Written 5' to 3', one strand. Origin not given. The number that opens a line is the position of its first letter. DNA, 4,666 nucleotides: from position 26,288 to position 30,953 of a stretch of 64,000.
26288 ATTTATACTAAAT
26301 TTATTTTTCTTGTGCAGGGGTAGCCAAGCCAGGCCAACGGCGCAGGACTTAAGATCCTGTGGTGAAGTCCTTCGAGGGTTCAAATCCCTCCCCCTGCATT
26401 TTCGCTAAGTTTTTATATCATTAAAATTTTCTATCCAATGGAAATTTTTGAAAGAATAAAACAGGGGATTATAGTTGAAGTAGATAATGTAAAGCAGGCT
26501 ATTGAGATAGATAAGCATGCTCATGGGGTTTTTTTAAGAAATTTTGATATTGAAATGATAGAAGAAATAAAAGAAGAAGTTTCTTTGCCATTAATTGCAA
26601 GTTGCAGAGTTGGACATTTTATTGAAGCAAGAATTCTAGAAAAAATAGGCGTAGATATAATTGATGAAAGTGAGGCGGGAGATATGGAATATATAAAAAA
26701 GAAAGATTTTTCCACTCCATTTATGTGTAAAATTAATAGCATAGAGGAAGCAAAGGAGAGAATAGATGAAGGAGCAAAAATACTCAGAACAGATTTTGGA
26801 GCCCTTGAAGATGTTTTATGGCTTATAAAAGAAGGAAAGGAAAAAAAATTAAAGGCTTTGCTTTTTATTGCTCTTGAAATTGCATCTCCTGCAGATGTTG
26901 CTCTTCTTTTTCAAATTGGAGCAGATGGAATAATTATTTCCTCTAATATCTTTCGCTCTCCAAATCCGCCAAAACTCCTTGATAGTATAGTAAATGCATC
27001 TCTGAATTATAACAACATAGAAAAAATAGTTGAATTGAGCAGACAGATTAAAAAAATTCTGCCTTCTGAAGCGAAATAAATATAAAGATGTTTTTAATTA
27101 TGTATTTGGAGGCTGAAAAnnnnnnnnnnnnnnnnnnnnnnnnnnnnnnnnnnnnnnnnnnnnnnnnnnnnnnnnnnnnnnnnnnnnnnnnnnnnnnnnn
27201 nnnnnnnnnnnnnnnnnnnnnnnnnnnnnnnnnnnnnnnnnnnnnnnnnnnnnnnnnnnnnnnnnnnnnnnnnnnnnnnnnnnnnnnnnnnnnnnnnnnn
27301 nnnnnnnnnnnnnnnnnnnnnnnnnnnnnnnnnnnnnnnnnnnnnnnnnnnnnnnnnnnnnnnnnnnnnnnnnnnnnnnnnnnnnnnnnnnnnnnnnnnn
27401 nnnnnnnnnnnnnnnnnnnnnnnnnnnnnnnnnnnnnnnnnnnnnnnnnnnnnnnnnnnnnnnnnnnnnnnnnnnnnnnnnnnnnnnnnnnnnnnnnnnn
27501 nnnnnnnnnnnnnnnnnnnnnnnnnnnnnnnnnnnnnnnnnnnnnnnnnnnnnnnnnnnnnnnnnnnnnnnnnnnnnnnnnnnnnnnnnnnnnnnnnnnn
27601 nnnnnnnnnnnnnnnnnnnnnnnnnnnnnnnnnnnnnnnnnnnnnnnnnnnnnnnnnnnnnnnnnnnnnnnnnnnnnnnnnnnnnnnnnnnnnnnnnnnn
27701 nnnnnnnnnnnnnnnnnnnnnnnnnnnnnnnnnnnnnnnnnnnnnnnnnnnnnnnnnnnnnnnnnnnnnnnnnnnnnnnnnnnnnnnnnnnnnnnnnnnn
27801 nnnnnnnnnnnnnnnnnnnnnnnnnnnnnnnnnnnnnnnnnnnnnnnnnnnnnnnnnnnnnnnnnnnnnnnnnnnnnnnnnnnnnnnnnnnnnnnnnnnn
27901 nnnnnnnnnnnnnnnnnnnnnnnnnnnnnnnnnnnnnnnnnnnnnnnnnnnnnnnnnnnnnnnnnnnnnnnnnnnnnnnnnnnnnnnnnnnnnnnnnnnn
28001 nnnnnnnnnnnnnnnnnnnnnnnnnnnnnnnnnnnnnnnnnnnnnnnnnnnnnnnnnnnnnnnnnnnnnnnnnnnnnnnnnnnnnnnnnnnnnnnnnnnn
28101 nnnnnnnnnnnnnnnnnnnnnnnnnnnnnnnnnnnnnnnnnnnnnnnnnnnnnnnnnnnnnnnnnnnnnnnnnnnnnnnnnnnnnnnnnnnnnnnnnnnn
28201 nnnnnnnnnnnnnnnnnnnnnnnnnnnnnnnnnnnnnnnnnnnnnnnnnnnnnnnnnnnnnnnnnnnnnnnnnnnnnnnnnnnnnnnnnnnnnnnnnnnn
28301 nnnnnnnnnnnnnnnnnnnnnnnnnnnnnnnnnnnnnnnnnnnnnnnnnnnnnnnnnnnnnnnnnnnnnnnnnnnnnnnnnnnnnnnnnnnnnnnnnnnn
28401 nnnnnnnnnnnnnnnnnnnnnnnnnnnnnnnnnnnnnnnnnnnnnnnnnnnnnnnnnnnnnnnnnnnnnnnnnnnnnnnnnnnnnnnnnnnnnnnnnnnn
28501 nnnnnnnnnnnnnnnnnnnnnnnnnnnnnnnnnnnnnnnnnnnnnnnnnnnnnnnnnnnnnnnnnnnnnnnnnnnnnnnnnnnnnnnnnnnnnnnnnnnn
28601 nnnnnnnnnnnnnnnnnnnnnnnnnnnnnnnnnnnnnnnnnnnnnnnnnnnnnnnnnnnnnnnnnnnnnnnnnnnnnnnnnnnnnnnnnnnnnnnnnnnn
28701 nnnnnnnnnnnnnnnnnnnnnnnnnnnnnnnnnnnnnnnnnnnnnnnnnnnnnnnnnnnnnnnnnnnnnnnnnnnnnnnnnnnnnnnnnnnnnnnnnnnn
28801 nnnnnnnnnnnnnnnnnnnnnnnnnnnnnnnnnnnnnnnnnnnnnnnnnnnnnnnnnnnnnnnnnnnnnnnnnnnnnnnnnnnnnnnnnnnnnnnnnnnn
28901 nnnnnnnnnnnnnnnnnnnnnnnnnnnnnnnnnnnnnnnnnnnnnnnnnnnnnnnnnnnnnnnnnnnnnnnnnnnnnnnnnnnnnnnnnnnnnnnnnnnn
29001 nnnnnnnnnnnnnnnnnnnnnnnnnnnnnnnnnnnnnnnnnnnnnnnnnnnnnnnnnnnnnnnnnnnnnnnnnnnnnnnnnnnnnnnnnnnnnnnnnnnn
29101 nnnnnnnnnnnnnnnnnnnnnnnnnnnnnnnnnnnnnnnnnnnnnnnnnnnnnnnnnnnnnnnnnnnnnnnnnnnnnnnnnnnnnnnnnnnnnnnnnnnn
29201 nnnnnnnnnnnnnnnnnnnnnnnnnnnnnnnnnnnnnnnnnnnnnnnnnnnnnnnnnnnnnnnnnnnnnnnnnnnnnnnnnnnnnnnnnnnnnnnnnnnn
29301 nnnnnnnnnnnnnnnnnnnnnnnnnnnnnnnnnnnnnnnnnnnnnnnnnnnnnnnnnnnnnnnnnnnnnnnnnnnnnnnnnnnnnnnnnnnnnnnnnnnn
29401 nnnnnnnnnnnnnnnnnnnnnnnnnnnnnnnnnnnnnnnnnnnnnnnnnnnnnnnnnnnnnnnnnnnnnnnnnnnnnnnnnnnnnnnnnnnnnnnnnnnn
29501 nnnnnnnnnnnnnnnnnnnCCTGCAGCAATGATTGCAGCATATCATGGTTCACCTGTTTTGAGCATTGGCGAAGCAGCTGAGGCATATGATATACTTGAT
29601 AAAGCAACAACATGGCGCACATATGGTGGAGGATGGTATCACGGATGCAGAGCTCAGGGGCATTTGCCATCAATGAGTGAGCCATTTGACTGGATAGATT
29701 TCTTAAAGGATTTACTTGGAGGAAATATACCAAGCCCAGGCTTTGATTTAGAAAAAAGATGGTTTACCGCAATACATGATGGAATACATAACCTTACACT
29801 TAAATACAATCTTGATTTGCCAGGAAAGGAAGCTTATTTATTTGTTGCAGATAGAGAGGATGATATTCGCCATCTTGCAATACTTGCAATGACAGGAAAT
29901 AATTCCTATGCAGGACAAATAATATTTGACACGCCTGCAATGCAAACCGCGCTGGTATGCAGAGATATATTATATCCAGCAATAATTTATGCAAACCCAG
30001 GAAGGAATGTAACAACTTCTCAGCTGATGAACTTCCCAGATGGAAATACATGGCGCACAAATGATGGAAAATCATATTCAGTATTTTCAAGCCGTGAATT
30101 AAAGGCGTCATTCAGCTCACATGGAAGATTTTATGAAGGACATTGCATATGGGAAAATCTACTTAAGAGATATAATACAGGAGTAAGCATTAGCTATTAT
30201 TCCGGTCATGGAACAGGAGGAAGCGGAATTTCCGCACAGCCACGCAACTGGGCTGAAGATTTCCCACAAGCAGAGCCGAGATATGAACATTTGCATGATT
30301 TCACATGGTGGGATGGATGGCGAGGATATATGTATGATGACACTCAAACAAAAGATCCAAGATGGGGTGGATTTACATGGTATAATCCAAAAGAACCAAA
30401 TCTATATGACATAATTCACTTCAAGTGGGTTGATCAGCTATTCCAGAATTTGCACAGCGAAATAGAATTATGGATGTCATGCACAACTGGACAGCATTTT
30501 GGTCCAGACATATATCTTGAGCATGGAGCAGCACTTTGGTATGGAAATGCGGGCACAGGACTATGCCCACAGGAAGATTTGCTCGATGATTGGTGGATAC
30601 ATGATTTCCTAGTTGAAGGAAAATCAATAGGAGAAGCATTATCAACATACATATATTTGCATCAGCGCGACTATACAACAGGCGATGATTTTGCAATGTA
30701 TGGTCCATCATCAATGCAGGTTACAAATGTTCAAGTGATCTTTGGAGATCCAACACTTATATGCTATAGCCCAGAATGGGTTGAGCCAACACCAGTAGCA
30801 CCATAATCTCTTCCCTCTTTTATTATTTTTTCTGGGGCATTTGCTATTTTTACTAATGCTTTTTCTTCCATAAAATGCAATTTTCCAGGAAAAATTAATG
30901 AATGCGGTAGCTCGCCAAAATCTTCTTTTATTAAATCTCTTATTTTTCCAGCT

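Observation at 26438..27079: Truncated PdxS homolog missing both catalytic lysines (candidate pseudoenzyme)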

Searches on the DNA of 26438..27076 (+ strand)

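Call 78: search_rna_families(sources=[L016, L018, L023], threshold=gathering)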
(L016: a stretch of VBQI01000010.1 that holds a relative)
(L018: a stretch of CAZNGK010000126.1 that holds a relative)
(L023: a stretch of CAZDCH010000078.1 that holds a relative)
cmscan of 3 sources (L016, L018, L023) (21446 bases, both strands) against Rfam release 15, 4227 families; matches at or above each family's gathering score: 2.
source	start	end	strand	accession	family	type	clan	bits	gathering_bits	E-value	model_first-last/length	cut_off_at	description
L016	3644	3756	+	RF00005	tRNA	Gene; tRNA;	CL00001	44.6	29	1e-06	1-71/71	no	tRNA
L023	2292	2406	+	RF00005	tRNA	Gene; tRNA;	CL00001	44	29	1.5e-06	1-71/71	no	tRNA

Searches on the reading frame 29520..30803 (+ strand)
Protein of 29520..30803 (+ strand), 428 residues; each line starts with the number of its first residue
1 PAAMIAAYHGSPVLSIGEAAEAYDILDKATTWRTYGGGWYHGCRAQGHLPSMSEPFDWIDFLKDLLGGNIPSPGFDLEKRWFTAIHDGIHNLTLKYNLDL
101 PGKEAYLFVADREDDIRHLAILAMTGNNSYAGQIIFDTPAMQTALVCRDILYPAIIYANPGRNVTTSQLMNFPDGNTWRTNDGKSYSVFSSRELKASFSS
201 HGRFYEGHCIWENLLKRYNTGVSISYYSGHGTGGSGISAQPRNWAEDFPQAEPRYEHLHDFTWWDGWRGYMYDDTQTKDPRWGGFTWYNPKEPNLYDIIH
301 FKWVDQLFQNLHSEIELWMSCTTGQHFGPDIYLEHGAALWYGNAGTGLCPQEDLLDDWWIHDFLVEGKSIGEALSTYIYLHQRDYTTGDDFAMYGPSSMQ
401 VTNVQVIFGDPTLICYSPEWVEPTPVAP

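Call 50: search_solved_structures(query=A3, max_evalue=10, show_alignments=2)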
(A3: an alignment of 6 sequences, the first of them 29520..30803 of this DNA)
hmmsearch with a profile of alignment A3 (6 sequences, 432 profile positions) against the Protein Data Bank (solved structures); distinct sequences matched with E-value up to 10: 8.
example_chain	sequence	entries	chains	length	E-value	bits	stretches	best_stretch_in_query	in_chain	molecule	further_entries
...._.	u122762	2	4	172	0.1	14.5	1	313-370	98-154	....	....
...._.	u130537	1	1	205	0.45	12.4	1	383-430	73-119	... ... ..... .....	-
4qvx_A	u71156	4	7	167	0.64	11.9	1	231-349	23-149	Bcl-2-like protein 1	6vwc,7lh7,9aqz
5swz_D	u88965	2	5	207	0.74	11.7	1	381-430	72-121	NP1-B17 TCR alpha chain | B17.R2 TCR alpha chain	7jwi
6xrf_A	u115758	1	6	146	0.77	11.6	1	60-111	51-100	Effector EagT6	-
1tu1_A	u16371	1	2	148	0.79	11.6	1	60-111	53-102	hypothetical protein PA0094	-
7f5k_A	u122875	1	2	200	1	11.2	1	379-430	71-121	T cell receptor alpha chain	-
8him_J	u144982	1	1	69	1.3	10.8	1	370-409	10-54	DNA-directed RNA polymerases I, II, and III subunit RPABC5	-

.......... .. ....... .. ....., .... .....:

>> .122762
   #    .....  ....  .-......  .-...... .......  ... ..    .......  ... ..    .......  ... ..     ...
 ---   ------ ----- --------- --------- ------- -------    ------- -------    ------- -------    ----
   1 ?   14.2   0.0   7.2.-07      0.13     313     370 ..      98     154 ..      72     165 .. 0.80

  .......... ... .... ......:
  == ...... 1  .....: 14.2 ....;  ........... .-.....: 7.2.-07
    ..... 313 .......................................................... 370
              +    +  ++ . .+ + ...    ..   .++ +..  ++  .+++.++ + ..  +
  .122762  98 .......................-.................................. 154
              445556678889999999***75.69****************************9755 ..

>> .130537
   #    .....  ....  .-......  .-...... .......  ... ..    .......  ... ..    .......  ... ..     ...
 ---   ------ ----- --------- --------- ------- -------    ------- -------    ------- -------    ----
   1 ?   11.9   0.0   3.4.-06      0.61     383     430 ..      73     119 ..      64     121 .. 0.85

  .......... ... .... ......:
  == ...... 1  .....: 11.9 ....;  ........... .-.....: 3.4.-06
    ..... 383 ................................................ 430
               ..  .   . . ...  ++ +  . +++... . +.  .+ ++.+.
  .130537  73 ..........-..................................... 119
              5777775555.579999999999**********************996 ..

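Call 81: predict_structure(alignment_id=A5)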
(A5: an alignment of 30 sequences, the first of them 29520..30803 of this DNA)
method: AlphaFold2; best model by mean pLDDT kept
length: 428 residues; sequences in the alignment: 30
mean_pLDDT: 68.3   pTM: 0.75
mean pLDDT of the five models: 68.3, 67.5, 66.5, 62.0, 57.1
residues with pLDDT >= 90: 35; 70-90: 171; 50-70: 153; < 50: 69
segments of 3 or more residues with pLDDT < 50: 34-46, 138-140, 171-174, 231-234, 268-302, 421-428
pLDDT, mean of each block of 10 residues (from residue 1): 58 80 82 41 47 83 80 72 92 87 83 65 90 67 60 57 57 65 83 65 58 75 68 53 66 62 54 41 40 43 63 74 60 75 65 82 84 91 89 86 76 71 40
secondary structure, 60 per line:
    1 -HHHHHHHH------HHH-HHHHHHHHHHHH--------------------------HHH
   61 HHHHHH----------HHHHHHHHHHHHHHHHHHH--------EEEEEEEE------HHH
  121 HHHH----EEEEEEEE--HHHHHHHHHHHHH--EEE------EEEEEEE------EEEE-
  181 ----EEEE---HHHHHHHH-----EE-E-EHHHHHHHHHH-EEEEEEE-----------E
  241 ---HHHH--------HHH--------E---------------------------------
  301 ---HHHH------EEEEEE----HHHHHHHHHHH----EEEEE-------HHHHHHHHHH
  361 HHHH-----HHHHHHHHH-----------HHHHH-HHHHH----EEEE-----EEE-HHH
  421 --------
elements in order: H2-9 H20-31 H58-66 H77-95 E104-111 H118-124 E129-136 H139-151 E154-156 E163-169 E176-179 E185-188 H192-199 H211-220 E222-228 H244-247 H304-307 E314-319 H324-334 E339-343 H351-364 H370-378 H390-394 H396-400 E405-408 E414-416

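Call 83: fold_search(model_id=the predicted structure, library=pdb)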
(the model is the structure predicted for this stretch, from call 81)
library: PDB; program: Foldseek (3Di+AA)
matches with E <= 10: 231; with E <= 0.001: 2
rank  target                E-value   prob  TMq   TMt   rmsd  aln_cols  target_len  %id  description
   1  1cvr                  5.4e-05  1.00  0.40  0.40   9.3       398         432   13  Crystal structure of the Arg specific cysteine proteinase gingipain R (RGPB) (released 2000-03-01)
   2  9hn5_A                4.7e-04  0.99  0.33  0.12  13.8       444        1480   11  Cryo-EM structure of human separase bound to phosphorylated SCC1 (100-320 aa) (released 2025-09-03)
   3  9hvy                  3.4e-03  0.92  0.33  0.12  13.8       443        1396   10  Cryo-EM structure of human separase-SCC1 (1-631) fusion protein (released 2026-01-14)
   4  7nj1_A                5.2e-03  0.92  0.33  0.12  13.0       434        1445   10  CryoEM structure of the human Separase-Securin complex (released 2021-08-04)
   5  9hn0_B                5.9e-03  0.92  0.34  0.11  13.2       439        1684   11  Cryo-EM structure of human separase bound to SCC1 (310-550 aa) (released 2025-09-03)
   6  9hn4_B                6.7e-03  0.80  0.33  0.12  16.0       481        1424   10  Cryo-EM structure of human separase bound to phosphorylated SCC1 (310-550 aa) (released 2025-09-03)
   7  5mz6_1                1.2e-02  0.77  0.33  0.16  14.0       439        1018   13  Cryo-EM structure of a Separase-Securin complex from Caenorhabditis elegans at 3.8 A resolution (released 2017-03-08)
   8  9hm7                  1.4e-02  0.72  0.33  0.13  14.4       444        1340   10  Cryo-EM structure of apo human separase with the mutation C2029S (released 2025-09-03)
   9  9hma                  1.7e-02  0.75  0.33  0.12  13.5       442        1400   10  Cryo-EM structure of apo human separase (released 2025-09-03)
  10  5u1s_A                3.0e-02  0.54  0.32  0.11  15.2       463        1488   11  Crystal structure of the Saccharomyces cerevisiae separase-securin complex at 3.0 angstrom resolution (released 2017-02-08)
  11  9hms_C                5.8e-02  0.63  0.35  0.15  12.9       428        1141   11  Cryo-EM structure of human separase bound to SCC1 (310-550 aa) and SA2 (released 2025-09-03)
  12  8rot_A                1.5e-01  0.38  0.23  0.12   9.7       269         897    9  Cryo-EM structure of the transmembrane anti-sigma factor DdvA (released 2024-11-06)
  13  8rw5                  2.1e-01  0.44  0.25  0.13   9.4       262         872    9  Symmetry expansion of dimeric transmembrane anti-sigma factor DdvA (released 2024-11-06)
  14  4rbm                  2.6e-01  0.35  0.38  0.36   8.2       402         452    9  Porphyromonas gingivalis gingipain K (Kgp) catalytic and immunoglobulin superfamily-like domains (released 2014-10-08)
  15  8ay0_C                4.8e-01  0.05  0.09  0.08  14.1       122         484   12  Crystal Structure of the peptide binding protein DppE from Bacillus subtilis in complex with murein tripeptide (released 2023-02-22)
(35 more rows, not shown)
